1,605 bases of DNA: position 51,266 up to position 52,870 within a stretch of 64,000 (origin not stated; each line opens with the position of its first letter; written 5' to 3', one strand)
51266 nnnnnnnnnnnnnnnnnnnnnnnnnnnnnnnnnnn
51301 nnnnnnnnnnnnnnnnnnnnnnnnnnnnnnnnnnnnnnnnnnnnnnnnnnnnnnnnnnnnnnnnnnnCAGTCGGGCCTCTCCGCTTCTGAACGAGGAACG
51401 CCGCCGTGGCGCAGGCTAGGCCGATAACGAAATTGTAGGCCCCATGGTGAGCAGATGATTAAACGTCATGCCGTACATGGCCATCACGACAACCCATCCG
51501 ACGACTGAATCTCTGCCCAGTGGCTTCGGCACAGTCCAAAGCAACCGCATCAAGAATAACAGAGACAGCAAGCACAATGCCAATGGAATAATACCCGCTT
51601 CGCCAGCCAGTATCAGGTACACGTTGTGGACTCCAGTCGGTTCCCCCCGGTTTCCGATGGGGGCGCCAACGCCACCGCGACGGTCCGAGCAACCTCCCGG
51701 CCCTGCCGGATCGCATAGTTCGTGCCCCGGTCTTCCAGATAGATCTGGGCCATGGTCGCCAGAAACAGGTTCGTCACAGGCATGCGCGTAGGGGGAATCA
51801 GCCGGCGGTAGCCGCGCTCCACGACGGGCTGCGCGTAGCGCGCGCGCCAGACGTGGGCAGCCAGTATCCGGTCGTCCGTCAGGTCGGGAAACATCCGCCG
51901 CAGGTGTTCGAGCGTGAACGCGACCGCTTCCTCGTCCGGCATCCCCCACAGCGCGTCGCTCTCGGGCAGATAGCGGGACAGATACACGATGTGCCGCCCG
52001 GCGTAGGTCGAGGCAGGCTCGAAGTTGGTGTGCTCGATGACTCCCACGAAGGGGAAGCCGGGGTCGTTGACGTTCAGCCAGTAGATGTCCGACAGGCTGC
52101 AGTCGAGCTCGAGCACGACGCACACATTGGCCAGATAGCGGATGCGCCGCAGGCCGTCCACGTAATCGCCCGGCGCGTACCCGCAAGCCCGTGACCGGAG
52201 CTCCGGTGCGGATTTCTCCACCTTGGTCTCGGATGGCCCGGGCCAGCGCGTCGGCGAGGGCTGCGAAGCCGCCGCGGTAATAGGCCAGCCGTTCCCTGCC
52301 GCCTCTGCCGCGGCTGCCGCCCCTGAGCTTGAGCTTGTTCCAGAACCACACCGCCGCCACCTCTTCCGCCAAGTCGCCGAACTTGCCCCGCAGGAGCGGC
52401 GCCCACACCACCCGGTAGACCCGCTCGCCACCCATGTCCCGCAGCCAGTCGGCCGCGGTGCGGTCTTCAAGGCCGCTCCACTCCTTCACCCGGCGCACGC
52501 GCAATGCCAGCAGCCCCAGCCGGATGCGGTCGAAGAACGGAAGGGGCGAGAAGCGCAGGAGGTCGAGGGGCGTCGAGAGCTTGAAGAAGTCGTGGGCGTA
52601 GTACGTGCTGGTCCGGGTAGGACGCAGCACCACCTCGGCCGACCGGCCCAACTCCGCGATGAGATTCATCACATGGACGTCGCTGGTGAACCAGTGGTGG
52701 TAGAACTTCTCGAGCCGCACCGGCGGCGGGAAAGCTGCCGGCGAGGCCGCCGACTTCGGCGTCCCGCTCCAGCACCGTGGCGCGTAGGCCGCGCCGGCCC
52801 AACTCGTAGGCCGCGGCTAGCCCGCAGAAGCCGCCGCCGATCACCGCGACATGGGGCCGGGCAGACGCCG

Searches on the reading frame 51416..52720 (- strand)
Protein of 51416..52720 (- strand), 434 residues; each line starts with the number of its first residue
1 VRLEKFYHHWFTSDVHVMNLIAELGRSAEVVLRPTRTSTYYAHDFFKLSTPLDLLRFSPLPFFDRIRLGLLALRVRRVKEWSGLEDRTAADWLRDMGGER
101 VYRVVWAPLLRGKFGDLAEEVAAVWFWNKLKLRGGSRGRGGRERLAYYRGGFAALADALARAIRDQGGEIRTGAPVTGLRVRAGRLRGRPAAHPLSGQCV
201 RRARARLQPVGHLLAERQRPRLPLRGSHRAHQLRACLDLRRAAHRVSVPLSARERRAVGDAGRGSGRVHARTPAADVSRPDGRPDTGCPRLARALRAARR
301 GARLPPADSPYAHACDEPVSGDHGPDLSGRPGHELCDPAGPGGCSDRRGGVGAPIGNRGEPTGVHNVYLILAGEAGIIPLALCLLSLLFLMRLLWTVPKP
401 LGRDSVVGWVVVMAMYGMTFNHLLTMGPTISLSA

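Call 6: search_protein_families(library=pfam, proteins=[window:51416-52720:-], max_evalue=0.01)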
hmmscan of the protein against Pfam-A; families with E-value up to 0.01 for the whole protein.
window:51416-52720:- (434 aa): 0 families

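Call 43: search_protein_families(library=ncbifam, proteins=[window:51416-52720:-], max_evalue=0.01)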
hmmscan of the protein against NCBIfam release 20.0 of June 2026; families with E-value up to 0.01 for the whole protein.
window:51416-52720:- (434 aa): 3 families
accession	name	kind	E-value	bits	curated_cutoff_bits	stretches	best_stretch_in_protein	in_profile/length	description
NF005560.0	PRK07233.1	equivalog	7.6e-62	209.5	252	1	2-188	48-234/435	hypothetical protein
TIGR03467.1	HpnE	equivalog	1.1e-07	31.6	283.05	1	54-187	110-242/430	hydroxysqualene dehydroxylase HpnE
NF005547.0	PRK07208.1-3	equivalog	7.3e-05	21.7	380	1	2-183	52-237/465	hypothetical protein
